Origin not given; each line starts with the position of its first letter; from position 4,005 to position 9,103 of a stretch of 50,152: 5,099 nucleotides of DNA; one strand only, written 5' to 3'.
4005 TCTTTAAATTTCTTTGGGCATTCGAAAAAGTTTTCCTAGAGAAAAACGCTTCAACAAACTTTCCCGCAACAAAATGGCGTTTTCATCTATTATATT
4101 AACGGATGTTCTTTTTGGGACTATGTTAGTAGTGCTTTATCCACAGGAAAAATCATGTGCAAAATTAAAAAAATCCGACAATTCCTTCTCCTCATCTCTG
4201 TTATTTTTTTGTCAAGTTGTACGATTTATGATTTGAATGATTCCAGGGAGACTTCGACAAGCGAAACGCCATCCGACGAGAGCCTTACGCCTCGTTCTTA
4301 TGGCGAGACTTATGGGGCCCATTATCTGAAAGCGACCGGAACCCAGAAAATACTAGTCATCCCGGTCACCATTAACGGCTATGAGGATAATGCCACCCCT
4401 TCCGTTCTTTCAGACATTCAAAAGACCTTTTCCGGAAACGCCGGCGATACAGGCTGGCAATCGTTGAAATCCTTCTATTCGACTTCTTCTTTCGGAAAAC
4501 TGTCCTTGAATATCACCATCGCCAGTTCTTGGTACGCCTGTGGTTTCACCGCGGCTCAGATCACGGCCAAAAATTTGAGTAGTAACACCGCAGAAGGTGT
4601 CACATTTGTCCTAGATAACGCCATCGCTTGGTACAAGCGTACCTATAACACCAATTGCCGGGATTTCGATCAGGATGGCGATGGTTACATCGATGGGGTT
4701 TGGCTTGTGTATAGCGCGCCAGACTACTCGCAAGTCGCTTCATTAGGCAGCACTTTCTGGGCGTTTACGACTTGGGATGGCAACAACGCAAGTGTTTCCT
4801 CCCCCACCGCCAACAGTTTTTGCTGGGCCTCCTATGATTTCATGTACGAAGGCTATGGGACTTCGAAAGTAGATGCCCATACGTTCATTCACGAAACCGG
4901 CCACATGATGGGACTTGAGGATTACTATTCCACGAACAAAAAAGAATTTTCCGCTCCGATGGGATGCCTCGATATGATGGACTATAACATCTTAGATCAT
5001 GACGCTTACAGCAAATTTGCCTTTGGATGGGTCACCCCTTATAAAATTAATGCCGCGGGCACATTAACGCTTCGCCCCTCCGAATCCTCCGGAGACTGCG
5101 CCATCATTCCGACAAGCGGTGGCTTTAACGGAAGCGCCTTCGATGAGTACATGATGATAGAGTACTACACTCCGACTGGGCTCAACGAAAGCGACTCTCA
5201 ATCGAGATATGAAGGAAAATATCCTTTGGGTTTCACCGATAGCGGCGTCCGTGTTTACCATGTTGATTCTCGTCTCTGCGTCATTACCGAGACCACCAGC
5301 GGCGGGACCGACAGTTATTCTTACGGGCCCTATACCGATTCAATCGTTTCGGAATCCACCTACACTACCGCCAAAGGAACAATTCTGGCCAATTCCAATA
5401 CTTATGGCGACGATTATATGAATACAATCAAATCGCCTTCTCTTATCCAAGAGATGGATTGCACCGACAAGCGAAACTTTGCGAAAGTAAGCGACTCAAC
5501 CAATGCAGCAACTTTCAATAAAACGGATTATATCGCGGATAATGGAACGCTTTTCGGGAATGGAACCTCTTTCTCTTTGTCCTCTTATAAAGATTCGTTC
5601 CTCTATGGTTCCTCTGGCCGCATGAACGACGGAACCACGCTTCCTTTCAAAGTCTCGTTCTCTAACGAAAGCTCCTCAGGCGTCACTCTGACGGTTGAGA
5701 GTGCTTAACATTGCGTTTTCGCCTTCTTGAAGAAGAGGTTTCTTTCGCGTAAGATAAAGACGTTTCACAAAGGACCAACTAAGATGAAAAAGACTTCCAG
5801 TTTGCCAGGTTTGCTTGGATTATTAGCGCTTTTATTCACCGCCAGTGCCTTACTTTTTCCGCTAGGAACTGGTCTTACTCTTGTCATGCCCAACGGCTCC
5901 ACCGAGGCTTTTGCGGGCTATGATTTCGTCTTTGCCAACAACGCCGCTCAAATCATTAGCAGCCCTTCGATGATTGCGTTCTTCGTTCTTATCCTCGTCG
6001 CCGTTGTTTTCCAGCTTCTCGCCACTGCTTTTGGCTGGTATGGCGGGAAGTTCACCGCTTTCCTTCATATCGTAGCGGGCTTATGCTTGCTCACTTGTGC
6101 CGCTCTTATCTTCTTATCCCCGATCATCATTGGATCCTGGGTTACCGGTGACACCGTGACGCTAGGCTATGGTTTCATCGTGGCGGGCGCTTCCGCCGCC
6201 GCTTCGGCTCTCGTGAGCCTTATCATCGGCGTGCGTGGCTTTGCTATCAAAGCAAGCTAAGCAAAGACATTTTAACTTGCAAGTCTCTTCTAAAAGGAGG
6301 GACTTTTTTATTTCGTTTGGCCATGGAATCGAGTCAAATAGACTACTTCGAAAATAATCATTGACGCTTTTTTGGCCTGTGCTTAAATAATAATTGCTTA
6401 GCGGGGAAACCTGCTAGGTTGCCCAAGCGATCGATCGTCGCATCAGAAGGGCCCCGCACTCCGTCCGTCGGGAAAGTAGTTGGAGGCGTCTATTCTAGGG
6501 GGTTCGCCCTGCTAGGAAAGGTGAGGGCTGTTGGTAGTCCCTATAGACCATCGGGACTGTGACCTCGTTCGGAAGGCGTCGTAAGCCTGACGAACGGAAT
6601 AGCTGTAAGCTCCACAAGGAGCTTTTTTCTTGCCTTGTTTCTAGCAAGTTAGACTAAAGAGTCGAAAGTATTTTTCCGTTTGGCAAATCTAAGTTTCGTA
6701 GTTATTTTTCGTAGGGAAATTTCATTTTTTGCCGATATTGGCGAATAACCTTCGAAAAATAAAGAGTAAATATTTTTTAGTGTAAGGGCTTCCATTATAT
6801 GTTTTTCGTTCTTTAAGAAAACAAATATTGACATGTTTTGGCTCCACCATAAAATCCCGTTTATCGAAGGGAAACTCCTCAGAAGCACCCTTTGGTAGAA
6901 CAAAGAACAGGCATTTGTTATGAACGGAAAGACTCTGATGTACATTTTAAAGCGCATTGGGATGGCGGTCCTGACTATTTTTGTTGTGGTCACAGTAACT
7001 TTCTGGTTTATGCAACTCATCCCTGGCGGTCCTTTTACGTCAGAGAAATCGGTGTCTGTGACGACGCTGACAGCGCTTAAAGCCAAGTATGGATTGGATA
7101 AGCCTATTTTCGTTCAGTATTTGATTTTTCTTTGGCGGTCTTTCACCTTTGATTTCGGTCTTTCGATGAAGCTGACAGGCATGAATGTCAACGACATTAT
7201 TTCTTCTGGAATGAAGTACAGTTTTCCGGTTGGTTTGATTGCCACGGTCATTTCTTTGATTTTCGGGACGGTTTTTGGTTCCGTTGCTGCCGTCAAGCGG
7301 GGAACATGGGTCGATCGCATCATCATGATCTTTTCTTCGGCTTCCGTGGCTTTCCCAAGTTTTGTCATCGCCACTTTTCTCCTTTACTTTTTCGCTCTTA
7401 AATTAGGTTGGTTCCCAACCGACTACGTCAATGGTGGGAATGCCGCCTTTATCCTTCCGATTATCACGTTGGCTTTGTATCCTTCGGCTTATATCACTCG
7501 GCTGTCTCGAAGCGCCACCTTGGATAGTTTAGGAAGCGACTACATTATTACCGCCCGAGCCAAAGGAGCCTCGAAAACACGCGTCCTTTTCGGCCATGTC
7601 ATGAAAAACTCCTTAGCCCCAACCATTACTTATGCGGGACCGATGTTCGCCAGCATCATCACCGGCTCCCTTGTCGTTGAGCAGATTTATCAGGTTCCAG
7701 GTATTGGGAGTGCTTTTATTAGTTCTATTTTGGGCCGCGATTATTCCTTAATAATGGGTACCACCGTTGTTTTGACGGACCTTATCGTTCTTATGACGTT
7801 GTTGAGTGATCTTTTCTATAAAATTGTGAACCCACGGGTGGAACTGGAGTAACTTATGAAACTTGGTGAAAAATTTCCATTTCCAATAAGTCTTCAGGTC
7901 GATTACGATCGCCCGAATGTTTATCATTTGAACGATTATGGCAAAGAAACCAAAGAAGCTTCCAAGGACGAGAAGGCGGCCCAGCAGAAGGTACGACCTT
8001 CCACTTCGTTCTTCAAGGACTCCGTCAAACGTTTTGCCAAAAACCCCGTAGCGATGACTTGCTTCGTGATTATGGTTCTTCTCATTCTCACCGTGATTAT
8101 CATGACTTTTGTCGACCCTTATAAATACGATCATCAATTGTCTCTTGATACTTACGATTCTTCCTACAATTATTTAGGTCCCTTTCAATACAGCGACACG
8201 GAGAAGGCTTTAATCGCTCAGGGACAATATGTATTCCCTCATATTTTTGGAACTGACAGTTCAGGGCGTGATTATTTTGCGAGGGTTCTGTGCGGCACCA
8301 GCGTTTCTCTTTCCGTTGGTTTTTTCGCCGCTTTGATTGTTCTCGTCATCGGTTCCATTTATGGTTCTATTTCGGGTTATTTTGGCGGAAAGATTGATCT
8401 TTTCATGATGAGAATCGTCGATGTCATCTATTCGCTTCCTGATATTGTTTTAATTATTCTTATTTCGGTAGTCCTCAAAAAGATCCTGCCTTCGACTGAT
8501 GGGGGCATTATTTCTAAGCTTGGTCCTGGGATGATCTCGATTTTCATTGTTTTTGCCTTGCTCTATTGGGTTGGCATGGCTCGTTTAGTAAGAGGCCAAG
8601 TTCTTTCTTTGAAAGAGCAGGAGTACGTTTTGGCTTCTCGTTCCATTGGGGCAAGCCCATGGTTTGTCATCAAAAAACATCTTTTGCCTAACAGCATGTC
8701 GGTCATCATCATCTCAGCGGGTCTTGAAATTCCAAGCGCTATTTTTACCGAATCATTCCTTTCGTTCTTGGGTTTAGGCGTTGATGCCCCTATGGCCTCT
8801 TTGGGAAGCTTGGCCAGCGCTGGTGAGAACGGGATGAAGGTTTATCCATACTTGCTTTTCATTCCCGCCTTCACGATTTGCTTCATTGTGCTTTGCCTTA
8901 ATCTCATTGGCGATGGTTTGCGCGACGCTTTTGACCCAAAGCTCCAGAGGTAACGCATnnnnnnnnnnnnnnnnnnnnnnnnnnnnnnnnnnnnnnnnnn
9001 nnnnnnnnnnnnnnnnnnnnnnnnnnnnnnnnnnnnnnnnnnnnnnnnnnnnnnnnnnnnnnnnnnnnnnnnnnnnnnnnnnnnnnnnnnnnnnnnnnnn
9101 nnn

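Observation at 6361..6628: Stand-alone, multi-helix ncRNA that matches no family I can recognise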

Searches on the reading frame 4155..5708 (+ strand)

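Call 8: search_protein_families(library=pfam, proteins=[window:4155-5708:+])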
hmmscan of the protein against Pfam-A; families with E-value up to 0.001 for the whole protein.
window:4155-5708:+ (517 aa): 0 families

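Call 45: search_protein_families(library=ncbifam, proteins=[window:4155-5708:+], max_evalue=0.01)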
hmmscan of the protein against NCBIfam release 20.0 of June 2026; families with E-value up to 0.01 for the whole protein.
window:4155-5708:+ (517 aa): 1 family
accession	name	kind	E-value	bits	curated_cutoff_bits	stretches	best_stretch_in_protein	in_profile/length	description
TIGR03296.1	M6dom_TIGR03296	domain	4.8e-23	82.4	110.8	1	82-345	12-275/286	M6 family metalloprotease domain-containing protein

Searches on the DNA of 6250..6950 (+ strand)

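Call 4: search_rna_families(source=window, start=6250, end=6950, threshold=evalue, max_evalue=10, show_alignments=4)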
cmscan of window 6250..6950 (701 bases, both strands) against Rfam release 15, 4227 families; matches with E-value up to 10: 5.
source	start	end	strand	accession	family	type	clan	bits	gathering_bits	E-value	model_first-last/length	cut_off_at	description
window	6751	6874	+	RF01590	plasmodium_snoR14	Gene; snRNA; snoRNA; CD-box;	-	22.5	90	2.6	1-127/127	no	small nucleolar RNA snoR14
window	6250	6318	+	RF00557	L10_leader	Cis-reg; leader;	-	17.1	44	2.8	66-138/138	5'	Ribosomal protein L10 leader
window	6546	6640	+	RF02502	Atu_C8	Gene; sRNA;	-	16.9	50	1.9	1-122/122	no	Rhizobiales sRNA Atu_C8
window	6250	6308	+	RF02573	LLnc147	Gene; sRNA;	-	15.3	127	6.7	28-102/102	5'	Lactococcus lactis non-coding RNA 147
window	6607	6665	-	RF02236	asX2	Gene; sRNA;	-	13.8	70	6.4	1-87/87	no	Xanthomonas sRNA asX2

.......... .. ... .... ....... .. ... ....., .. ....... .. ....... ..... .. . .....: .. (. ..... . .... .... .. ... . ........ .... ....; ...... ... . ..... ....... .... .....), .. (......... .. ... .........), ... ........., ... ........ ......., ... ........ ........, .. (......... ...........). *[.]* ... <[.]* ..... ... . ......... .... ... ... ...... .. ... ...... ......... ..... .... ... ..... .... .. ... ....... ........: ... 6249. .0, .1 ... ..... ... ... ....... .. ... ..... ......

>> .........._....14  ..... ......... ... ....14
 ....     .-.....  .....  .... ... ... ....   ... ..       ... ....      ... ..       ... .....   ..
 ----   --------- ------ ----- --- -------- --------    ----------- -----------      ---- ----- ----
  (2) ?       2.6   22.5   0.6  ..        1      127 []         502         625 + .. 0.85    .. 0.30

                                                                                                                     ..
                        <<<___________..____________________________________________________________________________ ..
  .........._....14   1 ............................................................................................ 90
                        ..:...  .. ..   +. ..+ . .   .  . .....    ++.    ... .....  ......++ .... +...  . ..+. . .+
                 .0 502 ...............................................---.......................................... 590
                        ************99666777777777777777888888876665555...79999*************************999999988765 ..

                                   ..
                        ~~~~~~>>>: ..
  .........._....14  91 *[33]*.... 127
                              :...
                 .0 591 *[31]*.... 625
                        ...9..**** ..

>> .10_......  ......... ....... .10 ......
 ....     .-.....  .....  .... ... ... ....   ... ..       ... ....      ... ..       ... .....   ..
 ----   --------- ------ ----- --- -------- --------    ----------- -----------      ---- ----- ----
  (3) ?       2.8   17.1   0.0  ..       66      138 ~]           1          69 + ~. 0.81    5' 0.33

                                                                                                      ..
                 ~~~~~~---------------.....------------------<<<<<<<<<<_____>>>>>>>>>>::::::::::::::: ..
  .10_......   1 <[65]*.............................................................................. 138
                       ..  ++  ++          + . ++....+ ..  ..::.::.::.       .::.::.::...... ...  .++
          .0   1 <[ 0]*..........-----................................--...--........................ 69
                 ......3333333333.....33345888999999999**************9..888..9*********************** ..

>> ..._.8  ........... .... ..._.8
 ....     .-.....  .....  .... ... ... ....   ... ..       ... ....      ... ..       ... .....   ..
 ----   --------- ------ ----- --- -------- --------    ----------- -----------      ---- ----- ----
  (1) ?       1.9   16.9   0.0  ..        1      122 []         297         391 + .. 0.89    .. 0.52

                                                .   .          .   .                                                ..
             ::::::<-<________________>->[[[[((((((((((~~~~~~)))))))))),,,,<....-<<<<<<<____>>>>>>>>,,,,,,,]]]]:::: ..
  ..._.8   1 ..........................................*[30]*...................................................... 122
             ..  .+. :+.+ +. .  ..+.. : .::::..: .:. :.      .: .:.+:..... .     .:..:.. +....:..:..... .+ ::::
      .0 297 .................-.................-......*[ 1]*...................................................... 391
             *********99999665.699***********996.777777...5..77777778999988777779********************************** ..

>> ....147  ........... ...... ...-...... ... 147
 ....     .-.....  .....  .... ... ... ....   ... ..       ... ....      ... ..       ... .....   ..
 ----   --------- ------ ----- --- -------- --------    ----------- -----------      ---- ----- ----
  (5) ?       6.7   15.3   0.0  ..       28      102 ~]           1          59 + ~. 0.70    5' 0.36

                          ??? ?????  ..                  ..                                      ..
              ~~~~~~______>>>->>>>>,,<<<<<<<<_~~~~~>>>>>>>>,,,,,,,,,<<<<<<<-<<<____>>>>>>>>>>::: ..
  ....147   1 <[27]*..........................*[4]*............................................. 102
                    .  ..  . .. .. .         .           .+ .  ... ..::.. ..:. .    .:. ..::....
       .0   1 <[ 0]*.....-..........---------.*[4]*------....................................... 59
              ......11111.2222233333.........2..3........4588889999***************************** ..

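Call 94: search_dna_similar(query=window:6393-6606:+, collection=plasmids, mode=distant, max_evalue=0.001, max_rows=5)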
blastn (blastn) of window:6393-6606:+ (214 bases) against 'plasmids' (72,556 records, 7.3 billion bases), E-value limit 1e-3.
No match.

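Call 95: search_dna_similar(query=window:6393-6606:+, collection=phages, mode=distant, max_evalue=0.001, max_rows=5)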
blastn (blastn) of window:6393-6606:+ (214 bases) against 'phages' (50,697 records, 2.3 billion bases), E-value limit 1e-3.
No match.

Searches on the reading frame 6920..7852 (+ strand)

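Call 8: search_protein_families(library=pfam, proteins=[window:6920-7852:+])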
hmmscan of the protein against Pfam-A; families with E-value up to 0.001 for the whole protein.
window:6920-7852:+ (310 aa): 2 families
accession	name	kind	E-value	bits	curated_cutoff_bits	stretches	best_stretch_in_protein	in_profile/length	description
PF00528.27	BPD_transp_1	-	7.2e-38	130.6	26.4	1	116-308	1-183/184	Binding-protein-dependent transport system inner membrane component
PF19300.4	BPD_transp_1_N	-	5.3e-08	33.5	23.8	1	6-73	2-71/114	Binding-prot-dependent transport system membrane comp, N-term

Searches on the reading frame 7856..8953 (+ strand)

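Call 8: search_protein_families(library=pfam, proteins=[window:7856-8953:+])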
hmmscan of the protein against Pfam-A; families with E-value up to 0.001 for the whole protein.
window:7856-8953:+ (365 aa): 2 families
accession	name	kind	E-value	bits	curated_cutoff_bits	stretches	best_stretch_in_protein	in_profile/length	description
PF00528.27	BPD_transp_1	-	8.2e-33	114.1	26.4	1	166-364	1-183/184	Binding-protein-dependent transport system inner membrane component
PF12911.12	OppC_N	-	1.3e-10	41.4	23.9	1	51-109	1-53/53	N-terminal TM domain of oligopeptide transport permease C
